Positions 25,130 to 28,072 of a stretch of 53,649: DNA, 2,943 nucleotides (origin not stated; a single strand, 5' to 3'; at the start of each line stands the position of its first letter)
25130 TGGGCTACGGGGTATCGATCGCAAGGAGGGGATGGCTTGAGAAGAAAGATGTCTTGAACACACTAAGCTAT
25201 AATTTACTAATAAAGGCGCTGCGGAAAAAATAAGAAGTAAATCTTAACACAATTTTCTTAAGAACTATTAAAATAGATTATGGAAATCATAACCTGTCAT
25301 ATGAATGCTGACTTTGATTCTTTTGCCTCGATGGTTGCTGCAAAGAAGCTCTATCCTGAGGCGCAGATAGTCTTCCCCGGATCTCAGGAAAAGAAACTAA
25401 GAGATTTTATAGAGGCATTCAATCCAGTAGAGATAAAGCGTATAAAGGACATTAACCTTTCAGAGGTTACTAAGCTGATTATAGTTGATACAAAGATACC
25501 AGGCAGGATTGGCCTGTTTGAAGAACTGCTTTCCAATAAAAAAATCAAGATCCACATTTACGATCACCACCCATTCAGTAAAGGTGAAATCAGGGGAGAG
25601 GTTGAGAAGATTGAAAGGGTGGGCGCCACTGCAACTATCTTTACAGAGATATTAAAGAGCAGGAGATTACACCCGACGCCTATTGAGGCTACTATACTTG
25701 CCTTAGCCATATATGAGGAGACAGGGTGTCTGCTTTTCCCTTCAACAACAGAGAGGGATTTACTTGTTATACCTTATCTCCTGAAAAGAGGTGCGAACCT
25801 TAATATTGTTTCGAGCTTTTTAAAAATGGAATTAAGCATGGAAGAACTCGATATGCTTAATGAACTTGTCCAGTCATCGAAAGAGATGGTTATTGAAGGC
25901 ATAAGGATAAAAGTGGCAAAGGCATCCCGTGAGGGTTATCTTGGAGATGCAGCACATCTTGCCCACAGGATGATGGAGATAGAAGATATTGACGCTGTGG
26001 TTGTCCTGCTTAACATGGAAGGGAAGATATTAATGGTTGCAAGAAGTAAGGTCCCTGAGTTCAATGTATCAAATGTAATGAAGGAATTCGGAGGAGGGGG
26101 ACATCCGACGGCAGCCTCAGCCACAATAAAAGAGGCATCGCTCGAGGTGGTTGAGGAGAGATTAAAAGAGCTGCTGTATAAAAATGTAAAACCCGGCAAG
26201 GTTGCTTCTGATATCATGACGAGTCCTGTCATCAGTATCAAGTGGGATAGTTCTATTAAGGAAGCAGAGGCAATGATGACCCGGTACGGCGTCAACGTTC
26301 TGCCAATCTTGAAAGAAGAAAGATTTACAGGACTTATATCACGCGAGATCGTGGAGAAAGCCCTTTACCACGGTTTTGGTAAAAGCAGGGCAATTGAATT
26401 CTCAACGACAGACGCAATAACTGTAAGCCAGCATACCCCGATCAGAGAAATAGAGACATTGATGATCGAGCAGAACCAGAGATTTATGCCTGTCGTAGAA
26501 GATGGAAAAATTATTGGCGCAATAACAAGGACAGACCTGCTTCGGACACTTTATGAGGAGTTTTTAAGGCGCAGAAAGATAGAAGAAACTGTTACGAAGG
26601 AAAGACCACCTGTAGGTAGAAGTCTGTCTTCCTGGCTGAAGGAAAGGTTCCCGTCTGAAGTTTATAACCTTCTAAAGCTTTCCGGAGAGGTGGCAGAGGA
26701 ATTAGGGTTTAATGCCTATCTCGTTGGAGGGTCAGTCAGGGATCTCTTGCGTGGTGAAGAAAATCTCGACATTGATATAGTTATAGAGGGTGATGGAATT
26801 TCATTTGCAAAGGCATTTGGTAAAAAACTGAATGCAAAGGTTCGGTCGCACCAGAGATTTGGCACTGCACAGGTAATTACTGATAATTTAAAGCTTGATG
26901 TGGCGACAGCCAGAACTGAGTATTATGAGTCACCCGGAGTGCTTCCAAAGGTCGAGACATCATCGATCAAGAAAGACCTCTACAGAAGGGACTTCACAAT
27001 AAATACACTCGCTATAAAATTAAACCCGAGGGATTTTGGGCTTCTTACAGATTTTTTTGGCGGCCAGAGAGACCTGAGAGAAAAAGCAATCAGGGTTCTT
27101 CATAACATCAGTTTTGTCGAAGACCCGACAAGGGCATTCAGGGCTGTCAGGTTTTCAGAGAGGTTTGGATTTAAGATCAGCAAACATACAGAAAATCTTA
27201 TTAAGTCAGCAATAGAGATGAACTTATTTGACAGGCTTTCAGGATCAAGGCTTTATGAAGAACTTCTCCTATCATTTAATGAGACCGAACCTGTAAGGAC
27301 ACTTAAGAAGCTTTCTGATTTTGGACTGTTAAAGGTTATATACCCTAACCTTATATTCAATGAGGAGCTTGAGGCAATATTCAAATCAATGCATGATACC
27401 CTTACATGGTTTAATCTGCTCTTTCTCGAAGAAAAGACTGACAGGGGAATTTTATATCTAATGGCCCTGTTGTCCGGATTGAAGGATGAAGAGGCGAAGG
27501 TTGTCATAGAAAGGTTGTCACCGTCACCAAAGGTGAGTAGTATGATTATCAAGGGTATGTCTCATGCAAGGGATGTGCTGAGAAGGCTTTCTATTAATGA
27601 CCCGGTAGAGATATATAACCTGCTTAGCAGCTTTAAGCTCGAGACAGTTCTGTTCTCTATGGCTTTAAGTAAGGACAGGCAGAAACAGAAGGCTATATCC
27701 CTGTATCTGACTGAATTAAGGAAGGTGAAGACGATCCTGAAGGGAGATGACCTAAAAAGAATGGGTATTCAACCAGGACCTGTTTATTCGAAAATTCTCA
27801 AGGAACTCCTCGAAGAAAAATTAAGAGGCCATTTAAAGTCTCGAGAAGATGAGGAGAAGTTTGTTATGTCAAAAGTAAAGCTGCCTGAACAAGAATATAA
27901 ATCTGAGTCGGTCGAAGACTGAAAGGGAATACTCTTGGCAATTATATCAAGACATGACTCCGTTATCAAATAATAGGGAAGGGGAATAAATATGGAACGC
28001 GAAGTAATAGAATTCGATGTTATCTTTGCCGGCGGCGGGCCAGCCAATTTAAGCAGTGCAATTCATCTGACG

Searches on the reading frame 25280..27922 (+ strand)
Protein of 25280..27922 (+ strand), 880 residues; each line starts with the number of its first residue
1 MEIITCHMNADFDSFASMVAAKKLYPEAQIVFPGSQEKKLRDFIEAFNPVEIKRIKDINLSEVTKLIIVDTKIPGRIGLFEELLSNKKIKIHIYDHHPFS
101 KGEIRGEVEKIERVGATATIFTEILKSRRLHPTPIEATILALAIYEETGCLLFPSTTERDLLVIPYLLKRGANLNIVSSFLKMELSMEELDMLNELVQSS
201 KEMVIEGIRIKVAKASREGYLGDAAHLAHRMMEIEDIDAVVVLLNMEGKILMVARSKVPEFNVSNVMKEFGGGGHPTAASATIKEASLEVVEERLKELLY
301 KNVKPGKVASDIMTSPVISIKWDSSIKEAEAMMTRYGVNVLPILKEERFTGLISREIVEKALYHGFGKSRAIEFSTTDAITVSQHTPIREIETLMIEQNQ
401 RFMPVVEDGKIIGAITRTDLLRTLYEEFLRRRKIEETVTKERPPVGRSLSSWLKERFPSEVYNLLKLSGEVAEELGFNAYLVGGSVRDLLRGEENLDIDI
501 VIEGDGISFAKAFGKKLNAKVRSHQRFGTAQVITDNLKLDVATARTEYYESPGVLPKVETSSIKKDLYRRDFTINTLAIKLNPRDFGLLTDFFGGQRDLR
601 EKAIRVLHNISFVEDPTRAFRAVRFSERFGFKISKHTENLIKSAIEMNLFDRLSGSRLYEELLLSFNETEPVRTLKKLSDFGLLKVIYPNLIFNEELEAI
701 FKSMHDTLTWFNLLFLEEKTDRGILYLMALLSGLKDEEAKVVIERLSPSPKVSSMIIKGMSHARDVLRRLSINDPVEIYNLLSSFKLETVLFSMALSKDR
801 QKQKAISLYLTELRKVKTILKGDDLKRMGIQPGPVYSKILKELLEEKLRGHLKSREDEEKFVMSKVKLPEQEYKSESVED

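Call 67: search_protein_families(library=pfam, proteins=[window:25280-27922:+], max_evalue=0.00001)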
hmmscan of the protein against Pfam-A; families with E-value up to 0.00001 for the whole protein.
window:25280-27922:+ (880 aa): 5 families
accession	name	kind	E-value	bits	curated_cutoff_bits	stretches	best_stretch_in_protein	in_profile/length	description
PF01743.26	PolyA_pol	-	3.6e-31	108.6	23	1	479-605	1-126/126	Poly A polymerase head domain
PF00571.33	CBS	-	2.7e-20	72.9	24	2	373-424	3-55/57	CBS domain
PF02272.25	DHHA1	-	1.4e-10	42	25.9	1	222-298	16-99/102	DHHA1 domain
PF01368.27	DHH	-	1.7e-09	38.4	28.1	1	3-144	3-125/125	DHH family, N-terminal domain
PF12627.12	PolyA_pol_RNAbd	-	5.4e-09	36.1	22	1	630-691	1-60/64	Probable RNA and SrmB- binding site of polymerase A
